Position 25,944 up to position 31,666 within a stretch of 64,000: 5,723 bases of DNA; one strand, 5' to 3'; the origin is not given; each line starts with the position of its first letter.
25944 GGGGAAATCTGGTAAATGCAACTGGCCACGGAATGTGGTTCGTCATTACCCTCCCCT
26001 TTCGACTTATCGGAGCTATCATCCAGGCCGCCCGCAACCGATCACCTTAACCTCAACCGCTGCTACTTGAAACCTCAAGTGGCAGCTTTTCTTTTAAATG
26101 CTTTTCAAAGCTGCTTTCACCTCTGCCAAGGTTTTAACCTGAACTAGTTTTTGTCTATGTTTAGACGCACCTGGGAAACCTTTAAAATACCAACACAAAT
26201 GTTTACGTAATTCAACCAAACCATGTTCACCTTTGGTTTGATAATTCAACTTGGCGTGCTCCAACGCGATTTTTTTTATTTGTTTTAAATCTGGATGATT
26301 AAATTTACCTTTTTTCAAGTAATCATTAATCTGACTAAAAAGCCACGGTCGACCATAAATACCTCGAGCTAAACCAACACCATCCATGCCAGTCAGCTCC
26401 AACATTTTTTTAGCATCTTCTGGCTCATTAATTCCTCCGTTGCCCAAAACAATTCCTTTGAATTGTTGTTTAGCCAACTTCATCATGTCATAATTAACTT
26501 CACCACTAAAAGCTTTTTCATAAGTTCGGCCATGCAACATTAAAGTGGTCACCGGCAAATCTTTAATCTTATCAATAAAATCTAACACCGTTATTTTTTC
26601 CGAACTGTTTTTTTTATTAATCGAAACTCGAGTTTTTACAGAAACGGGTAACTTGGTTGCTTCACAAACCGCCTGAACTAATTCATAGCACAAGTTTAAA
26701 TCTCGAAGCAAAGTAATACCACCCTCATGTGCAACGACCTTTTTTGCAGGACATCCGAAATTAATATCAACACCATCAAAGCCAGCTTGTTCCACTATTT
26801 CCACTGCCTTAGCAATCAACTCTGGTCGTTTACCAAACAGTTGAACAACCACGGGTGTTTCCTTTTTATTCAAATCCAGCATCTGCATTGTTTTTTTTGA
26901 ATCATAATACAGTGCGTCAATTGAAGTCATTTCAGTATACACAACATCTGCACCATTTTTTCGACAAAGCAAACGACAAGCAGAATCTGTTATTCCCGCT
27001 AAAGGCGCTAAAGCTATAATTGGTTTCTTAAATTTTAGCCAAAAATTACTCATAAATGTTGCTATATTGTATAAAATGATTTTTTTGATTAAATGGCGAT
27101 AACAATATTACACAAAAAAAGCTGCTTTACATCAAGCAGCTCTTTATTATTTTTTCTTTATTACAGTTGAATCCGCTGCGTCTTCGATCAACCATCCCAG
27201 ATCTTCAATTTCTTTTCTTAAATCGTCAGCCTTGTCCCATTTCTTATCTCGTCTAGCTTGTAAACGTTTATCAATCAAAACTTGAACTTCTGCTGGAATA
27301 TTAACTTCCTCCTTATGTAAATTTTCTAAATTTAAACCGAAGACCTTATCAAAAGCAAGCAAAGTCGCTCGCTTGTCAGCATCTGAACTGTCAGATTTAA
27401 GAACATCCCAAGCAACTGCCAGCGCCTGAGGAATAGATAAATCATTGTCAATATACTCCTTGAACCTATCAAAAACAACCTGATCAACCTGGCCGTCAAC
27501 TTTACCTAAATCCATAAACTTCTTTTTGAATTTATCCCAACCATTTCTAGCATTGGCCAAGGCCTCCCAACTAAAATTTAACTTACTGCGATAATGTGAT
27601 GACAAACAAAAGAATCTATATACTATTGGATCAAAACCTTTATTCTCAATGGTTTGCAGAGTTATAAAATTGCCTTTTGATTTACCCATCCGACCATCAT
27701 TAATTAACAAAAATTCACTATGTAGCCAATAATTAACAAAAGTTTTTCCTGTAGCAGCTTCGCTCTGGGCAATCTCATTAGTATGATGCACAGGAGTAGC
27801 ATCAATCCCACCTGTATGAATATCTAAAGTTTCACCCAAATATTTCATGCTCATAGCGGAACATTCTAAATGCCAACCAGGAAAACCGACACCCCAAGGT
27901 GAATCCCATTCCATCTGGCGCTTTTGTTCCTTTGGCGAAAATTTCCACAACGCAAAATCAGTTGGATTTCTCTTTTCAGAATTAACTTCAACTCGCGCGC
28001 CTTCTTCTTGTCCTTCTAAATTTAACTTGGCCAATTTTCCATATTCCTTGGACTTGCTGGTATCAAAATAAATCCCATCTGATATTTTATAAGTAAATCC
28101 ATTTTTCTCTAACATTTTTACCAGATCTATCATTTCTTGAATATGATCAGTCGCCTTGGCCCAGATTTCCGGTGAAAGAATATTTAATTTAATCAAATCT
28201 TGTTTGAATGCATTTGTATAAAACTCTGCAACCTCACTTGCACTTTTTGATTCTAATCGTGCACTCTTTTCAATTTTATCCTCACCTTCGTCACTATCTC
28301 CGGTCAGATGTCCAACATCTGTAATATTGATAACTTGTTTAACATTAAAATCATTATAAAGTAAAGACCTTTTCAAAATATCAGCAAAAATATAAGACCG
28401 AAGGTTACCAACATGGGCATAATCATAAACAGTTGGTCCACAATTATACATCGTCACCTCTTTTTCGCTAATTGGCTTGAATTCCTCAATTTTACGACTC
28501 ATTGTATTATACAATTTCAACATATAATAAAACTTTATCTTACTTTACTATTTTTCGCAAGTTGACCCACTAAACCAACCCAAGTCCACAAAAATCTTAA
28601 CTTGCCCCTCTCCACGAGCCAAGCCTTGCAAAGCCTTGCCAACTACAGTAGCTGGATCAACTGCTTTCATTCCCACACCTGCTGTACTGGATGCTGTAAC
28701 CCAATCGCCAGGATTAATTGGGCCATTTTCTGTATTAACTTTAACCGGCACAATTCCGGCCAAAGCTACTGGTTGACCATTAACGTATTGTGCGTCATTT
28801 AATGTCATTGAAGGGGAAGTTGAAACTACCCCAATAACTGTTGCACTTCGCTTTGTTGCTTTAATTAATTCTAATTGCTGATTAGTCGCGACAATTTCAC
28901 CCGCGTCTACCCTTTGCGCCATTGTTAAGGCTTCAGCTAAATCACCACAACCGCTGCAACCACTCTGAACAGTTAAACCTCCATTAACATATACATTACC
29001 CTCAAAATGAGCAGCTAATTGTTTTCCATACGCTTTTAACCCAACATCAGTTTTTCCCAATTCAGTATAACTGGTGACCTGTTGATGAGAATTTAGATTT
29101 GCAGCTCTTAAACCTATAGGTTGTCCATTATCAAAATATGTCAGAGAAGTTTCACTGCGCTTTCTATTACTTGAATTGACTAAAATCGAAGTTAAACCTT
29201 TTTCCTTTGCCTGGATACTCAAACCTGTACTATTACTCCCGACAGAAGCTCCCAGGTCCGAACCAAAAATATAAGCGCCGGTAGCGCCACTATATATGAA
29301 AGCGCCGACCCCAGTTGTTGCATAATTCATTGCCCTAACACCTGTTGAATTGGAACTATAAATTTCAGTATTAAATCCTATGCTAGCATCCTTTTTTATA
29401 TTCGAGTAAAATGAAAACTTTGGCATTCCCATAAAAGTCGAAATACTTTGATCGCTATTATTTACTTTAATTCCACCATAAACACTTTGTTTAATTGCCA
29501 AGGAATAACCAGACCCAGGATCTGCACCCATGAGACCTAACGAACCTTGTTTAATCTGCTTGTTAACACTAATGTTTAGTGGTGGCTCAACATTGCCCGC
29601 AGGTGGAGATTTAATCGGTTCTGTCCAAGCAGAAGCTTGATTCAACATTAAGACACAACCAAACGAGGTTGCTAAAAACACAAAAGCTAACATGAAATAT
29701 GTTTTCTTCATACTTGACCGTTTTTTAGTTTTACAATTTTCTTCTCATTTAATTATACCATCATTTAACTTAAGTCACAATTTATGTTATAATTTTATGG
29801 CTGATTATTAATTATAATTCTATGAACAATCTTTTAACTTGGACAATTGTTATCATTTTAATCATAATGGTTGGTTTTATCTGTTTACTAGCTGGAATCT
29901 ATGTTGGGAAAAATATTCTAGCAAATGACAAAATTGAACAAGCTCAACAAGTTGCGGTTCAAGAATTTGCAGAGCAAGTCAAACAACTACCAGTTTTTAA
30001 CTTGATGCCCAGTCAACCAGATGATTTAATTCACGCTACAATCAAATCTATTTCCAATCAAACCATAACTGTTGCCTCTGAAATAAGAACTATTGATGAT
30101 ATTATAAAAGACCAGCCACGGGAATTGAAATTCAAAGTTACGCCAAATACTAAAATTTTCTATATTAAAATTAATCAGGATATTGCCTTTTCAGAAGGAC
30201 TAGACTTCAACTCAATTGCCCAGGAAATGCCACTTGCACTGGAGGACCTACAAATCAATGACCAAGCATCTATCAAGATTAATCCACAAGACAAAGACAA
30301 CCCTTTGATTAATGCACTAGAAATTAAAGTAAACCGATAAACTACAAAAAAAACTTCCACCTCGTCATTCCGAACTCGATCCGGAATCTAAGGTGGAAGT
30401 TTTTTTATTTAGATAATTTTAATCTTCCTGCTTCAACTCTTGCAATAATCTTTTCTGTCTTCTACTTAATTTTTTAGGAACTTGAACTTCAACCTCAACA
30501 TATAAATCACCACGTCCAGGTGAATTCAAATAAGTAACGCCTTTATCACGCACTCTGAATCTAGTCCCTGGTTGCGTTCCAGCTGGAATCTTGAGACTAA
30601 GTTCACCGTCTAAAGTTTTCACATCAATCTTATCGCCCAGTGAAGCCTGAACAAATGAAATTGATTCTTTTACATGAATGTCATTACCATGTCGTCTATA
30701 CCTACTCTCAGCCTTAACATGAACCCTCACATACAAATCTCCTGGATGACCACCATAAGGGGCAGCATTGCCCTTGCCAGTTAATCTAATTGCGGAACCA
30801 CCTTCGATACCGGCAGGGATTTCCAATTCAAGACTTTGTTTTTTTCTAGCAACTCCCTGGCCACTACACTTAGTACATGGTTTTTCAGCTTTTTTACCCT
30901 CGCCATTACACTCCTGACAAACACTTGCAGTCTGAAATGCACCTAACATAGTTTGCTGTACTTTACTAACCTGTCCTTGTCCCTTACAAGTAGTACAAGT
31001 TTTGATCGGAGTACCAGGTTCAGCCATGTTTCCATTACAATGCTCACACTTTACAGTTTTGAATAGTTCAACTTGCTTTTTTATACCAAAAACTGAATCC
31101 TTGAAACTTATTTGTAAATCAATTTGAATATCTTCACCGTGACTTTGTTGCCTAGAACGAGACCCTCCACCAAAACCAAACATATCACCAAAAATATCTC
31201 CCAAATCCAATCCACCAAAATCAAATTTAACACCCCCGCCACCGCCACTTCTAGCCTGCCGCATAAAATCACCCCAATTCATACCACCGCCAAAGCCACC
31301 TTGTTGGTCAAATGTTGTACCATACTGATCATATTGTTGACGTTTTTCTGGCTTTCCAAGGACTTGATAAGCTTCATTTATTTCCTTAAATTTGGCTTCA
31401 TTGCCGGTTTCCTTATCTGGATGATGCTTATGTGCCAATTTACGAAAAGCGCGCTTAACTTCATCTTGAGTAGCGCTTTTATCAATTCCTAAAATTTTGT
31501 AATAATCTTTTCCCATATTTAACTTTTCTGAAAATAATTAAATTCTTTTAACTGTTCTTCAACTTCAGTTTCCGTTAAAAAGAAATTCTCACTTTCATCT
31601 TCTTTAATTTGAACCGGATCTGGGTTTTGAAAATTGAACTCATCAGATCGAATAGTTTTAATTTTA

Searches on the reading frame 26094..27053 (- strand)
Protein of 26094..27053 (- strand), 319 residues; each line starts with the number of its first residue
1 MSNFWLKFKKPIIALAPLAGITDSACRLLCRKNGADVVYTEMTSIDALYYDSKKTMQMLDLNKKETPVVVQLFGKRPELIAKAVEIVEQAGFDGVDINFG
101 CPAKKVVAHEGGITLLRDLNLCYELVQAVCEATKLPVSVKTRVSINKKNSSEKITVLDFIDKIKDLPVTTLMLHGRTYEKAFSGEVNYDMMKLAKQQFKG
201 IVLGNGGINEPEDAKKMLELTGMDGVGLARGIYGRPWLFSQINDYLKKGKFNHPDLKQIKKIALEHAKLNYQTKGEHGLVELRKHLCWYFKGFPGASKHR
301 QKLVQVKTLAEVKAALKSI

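Call 56: search_protein_families(library=pfam, proteins=[window:26094-27053:-], max_evalue=0.00001)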
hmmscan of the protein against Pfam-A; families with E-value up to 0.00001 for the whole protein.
window:26094-27053:- (319 aa): 1 family
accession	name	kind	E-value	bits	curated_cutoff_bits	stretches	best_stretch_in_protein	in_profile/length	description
PF01207.24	Dus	-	5.5e-76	256.1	20.4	1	15-316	2-302/311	Dihydrouridine synthase (Dus)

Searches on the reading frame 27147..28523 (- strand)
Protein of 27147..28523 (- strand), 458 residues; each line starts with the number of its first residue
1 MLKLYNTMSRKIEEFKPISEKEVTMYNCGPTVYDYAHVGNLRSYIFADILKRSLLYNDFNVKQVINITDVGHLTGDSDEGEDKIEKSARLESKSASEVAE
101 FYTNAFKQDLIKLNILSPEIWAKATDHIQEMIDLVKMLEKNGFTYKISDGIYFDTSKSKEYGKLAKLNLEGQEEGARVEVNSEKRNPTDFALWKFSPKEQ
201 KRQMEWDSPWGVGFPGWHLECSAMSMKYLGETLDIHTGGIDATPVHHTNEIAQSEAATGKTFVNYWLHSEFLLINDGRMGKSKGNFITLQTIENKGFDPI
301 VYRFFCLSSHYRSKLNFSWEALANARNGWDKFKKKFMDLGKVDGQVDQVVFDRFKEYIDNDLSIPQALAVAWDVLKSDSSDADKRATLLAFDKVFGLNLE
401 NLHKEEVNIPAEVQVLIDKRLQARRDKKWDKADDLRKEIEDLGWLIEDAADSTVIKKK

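Call 56: search_protein_families(library=pfam, proteins=[window:27147-28523:-], max_evalue=0.00001)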
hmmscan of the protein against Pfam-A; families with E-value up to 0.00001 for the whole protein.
window:27147-28523:- (458 aa): 4 families
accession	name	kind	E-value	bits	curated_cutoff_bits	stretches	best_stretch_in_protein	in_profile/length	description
PF01406.26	tRNA-synt_1e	-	3.2e-99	332.5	27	1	15-326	2-300/301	tRNA synthetases class I (C) catalytic domain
PF09334.17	tRNA-synt_1g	-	2.2e-13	50.2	20.1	1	35-159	13-128/391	tRNA synthetases class I (M)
PF23493.1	CysS_C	-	2.8e-07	31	23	1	409-449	4-44/51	Cysteinyl-tRNA ligase anticodon binding domain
PF01921.24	tRNA-synt_1f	-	1.9e-06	27.5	27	0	270-338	273-341/360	tRNA synthetases class I (K)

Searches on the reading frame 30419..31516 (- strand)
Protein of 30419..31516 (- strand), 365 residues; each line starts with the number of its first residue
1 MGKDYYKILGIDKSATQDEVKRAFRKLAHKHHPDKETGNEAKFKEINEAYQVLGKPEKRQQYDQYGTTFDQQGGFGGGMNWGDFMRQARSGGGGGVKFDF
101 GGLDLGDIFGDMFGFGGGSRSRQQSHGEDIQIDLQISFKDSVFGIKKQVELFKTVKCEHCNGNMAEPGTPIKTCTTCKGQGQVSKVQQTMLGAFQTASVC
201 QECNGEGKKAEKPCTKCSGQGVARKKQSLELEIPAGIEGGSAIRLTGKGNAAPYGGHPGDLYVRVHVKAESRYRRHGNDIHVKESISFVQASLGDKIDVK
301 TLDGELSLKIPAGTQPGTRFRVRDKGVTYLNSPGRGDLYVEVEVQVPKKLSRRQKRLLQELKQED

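Call 56: search_protein_families(library=pfam, proteins=[window:30419-31516:-], max_evalue=0.00001)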
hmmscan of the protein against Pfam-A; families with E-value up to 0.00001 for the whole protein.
window:30419-31516:- (365 aa): 3 families
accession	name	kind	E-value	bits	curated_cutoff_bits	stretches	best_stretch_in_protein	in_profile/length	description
PF01556.23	DnaJ_C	-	2e-47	161.4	26.6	1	130-347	1-152/152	DnaJ C terminal domain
PF00226.36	DnaJ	-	1.5e-24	86.2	27.8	1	4-63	1-63/63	DnaJ domain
PF00684.25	DnaJ_CXXCXGXG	-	4e-16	59.5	32.7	1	157-221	1-65/65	DnaJ central domain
